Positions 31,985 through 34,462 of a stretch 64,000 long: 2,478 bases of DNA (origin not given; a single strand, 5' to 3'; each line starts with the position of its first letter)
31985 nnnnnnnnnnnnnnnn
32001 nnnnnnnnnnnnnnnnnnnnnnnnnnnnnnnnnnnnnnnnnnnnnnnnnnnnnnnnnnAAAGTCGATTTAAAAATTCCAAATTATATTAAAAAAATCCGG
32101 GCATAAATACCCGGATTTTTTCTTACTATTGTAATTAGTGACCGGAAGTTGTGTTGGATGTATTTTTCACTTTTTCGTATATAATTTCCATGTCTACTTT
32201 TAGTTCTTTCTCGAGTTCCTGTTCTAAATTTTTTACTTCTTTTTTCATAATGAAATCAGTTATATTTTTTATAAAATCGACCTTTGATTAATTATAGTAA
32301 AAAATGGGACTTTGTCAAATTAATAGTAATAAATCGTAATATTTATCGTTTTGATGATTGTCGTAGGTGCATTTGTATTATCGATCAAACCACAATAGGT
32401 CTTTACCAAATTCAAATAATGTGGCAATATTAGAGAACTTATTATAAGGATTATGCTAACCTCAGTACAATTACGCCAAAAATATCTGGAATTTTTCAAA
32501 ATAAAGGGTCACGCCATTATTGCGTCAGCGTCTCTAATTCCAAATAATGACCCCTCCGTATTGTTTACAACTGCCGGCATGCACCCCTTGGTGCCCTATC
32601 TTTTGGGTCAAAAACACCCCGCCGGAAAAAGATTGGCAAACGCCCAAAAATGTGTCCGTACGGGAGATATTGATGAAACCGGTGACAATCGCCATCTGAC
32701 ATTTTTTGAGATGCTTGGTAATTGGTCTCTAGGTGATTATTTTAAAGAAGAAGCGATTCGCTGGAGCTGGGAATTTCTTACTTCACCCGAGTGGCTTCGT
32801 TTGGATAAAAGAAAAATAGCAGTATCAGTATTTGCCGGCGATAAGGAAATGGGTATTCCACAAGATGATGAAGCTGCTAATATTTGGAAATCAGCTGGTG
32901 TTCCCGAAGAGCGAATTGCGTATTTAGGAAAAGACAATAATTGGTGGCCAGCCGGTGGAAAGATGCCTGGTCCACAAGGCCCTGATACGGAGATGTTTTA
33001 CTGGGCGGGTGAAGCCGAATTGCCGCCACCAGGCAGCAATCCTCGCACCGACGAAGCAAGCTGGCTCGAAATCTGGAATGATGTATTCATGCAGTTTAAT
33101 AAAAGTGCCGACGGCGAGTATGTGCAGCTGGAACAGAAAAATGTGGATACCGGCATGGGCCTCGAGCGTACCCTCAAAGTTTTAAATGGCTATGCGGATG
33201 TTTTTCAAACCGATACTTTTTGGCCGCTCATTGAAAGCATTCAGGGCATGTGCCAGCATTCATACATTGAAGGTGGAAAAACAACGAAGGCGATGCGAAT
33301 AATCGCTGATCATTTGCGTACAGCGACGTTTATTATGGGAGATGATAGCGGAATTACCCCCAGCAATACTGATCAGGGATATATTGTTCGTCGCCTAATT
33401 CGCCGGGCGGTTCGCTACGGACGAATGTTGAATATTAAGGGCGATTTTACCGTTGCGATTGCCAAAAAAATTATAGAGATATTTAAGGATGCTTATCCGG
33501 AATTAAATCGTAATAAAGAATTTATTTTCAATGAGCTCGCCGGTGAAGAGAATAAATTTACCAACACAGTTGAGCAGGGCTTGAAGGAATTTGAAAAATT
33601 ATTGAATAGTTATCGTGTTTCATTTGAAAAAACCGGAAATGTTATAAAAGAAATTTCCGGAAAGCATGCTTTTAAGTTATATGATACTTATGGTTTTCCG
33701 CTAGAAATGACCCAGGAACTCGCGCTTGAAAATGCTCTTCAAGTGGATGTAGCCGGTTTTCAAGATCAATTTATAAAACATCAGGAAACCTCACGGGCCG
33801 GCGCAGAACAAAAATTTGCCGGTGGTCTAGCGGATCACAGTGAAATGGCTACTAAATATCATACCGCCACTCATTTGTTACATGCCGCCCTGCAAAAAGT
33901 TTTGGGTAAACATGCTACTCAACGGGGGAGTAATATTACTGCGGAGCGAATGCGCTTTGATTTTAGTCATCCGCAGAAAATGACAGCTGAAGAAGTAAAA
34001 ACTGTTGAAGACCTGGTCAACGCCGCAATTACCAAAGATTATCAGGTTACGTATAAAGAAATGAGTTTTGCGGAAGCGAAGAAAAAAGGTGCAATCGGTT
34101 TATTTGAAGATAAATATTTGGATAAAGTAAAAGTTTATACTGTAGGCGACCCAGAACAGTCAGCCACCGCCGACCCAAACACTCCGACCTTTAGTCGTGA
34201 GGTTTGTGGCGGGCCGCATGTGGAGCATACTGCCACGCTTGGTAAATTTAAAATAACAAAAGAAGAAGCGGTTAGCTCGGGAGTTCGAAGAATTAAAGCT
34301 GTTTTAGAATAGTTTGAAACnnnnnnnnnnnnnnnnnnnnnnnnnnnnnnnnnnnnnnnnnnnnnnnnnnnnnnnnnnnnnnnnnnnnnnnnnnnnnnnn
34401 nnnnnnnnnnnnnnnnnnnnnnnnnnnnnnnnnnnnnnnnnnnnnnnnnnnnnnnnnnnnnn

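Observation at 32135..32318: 37-aa Ser/Thr-rich small ORF driven by a perfect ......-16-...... promoter, convergent on the rSAM operon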

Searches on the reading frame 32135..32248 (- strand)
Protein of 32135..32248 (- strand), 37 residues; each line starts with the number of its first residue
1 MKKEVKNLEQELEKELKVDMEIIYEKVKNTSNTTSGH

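Call 6: search_protein_families(library=pfam, proteins=[window:32135-32248:-], max_evalue=0.01)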
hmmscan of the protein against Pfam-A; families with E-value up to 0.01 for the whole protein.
window:32135-32248:- (37 aa): 0 families

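Call 8: search_protein_families(library=ncbifam, proteins=[window:32135-32248:-], max_evalue=0.1)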
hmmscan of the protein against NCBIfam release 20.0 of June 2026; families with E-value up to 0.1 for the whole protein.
window:32135-32248:- (37 aa): 0 families

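Call 29: search_protein_families(library=ncbifam, proteins=[window:32138-32248:-], max_evalue=10)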
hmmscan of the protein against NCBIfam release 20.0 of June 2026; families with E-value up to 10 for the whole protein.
seq(37 aa): 1 family
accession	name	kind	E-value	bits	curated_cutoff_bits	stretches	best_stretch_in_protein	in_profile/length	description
TIGR02887.1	spore_ger_x_C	subfamily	0.12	11.3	163.25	1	2-32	293-322/371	Ger(x)C family spore germination protein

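Call 30: search_protein_families(library=pfam, proteins=[window:32138-32248:-], max_evalue=10)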
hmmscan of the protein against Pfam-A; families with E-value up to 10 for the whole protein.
seq(37 aa): 0 families

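Call 50: search_protein_representatives(alignment_id=A3)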
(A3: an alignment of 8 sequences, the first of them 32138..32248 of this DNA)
Query: 8 sequences, 39 profile positions. Proteins with E-value up to 0.001 (for the whole library): 6; up to 1e-10: 3; up to 1e-30: 0. The best 6 are listed.
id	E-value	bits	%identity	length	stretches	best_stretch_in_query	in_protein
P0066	5.4e-19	83.9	-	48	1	1-39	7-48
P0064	3.7e-18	81.2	-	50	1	1-39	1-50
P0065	6.4e-14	67.6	-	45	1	3-39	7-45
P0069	5.7e-10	55.0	-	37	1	4-39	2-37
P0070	3.3e-09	52.6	-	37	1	3-39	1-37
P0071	2.5e-07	46.6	-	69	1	9-39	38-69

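Call 52: find_encoding_contigs(protein=P0070, flank=10000, max_places=3)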
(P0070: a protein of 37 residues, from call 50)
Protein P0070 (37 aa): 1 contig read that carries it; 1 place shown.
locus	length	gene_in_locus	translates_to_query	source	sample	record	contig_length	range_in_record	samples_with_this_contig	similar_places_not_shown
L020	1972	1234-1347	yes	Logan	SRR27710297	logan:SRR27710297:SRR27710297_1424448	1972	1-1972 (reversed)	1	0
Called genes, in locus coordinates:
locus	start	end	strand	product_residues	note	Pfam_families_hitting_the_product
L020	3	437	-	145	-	?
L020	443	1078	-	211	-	PF01209:Ubie_methyltran, PF08003:Methyltransf_9 (weak), PF13489:Methyltransf_23, PF05175:MTS (weak), PF13847:Methyltransf_31, PF08241:Methyltransf_11, PF08242:Methyltransf_12, PF13649:Methyltransf_25, +1 more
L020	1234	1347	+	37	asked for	-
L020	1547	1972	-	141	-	?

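Call 55: find_encoding_contigs(protein=P0071, flank=10000, max_places=3)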
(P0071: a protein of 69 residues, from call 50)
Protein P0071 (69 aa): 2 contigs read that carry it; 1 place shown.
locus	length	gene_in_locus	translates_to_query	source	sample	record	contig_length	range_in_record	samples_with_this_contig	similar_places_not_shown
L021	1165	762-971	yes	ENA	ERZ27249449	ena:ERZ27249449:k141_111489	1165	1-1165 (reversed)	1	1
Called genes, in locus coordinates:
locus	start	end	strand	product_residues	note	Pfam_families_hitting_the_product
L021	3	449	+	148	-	?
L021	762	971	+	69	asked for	-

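Call 56: find_encoding_contigs(protein=P0069, flank=10000, max_places=3)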
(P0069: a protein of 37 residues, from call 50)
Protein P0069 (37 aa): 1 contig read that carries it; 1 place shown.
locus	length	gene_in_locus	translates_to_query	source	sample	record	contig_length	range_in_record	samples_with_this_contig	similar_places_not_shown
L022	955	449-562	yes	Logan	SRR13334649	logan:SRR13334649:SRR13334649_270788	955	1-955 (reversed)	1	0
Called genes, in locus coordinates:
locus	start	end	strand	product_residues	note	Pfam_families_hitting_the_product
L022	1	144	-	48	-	?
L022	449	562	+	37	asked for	-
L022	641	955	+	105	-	?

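Call 88: list_cluster_members(proteins=[window:32138-32248:-, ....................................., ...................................])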
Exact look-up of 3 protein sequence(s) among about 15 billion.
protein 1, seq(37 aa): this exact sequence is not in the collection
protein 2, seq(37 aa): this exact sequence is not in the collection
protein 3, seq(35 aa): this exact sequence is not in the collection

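Call 105: search_protein_families(library=pfam, proteins=[L020:443-1078:-, L020:3-437:-], max_evalue=0.001)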
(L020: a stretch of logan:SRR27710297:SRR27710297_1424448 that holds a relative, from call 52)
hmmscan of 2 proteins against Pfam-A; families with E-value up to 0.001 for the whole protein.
L020:443-1078:- (211 aa): 16 families
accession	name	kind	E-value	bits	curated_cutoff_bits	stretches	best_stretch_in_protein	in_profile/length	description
PF13847.12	Methyltransf_31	-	9.4e-23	80.9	27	1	49-172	5-130/145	Methyltransferase domain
PF08241.18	Methyltransf_11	-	1.3e-22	80.7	21.2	1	52-148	1-95/95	Methyltransferase domain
PF13649.12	Methyltransf_25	-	3.2e-22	79.5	27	1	51-144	1-97/97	Methyltransferase domain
PF01209.24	Ubie_methyltran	-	1.5e-17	64.2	20.1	1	13-150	12-153/233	ubiE/COQ5 methyltransferase family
PF08242.18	Methyltransf_12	-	7.8e-15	55.8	30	1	52-146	1-98/98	Methyltransferase domain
PF13489.12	Methyltransf_23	-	6.5e-14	52.4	27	1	38-194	13-162/164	Methyltransferase domain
PF05175.20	MTS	-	2.8e-07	30.8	23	1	49-172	33-162/170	Methyltransferase small domain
PF08003.17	Methyltransf_9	-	3.8e-07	29.8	23.8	1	45-153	114-222/315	Protein of unknown function (DUF1698)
PF06325.19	PrmA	-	8.7e-07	29.1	22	1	38-148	152-258/296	Ribosomal protein L11 methyltransferase (PrmA)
PF05148.21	Methyltransf_8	-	0.0001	22.7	27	1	101-149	107-157/219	Hypothetical methyltransferase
PF13679.12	Methyltransf_32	-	0.0002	21.8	27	1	47-123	25-108/143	Methyltransferase domain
PF02390.23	Methyltransf_4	-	0.00022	21.2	24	0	50-107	4-60/173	Putative methyltransferase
PF07021.18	MetW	-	0.00028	21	21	1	40-139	6-101/193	Methionine biosynthesis protein MetW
PF01728.25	FtsJ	-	0.00058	20.3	24.1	0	35-121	7-96/181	FtsJ-like methyltransferase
PF01135.25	PCMT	-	0.00088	19.5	20.3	1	42-147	70-170/210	Protein-L-isoaspartate(D-aspartate) O-methyltransferase (PCMT)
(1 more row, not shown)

L020:3-437:- (145 aa): 0 families

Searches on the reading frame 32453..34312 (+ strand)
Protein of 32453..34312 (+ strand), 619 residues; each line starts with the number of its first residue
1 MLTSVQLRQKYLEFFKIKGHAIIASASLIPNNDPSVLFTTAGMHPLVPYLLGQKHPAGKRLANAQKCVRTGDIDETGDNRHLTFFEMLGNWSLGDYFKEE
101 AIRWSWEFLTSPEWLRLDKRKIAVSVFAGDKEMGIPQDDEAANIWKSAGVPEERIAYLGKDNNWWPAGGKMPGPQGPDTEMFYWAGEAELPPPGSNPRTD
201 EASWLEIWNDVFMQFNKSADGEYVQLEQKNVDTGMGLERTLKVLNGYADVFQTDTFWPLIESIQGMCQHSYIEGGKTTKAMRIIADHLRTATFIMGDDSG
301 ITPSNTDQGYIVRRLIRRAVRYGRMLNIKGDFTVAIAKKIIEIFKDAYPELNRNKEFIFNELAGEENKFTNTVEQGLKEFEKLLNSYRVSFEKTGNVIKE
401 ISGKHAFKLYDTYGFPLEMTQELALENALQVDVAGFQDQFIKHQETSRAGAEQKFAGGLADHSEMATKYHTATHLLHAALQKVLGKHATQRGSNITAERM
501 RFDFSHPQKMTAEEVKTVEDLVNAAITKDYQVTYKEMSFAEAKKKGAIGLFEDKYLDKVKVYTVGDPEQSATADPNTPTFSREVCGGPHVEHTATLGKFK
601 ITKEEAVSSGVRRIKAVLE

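Call 6: search_protein_families(library=pfam, proteins=[window:32453-34312:+], max_evalue=0.01)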
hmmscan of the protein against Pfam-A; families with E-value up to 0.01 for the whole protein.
window:32453-34312:+ (619 aa): 2 families
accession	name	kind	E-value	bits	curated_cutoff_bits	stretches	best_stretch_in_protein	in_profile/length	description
PF01411.24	tRNA-synt_2c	-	6.9e-143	477.5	30.3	1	7-472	2-452/552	tRNA synthetases class II (A)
PF07973.19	tRNA_SAD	-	1.7e-13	50.7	24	1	559-614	1-43/44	Threonyl and Alanyl tRNA synthetase second additional domain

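Call 8: search_protein_families(library=ncbifam, proteins=[window:32453-34312:+], max_evalue=0.1)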
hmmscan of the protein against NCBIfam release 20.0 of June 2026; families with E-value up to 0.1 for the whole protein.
window:32453-34312:+ (619 aa): 5 families
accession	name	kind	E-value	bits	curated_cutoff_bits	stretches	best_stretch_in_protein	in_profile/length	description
NF002436.0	PRK01584.1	equivalog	2.6e-253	841.9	529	1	4-619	3-593/595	alanine--tRNA ligase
TIGR00344.1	alaS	equivalog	7.9e-192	639.7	457.05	2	7-453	2-432/847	alanine--tRNA ligase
TIGR03683.1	A-tRNA_syn_arch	equivalog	5.2e-71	240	744.7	4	466-615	593-731/902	alanine--tRNA ligase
NF040865.1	a_tRNA_ed_AlaXM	equivalog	1.3e-17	64.4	300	1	466-618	94-233/234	alanyl-tRNA editing protein AlaXM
TIGR00418.1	thrS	equivalog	9.1e-05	21.5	383.65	1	470-605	2-131/565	threonine--tRNA ligase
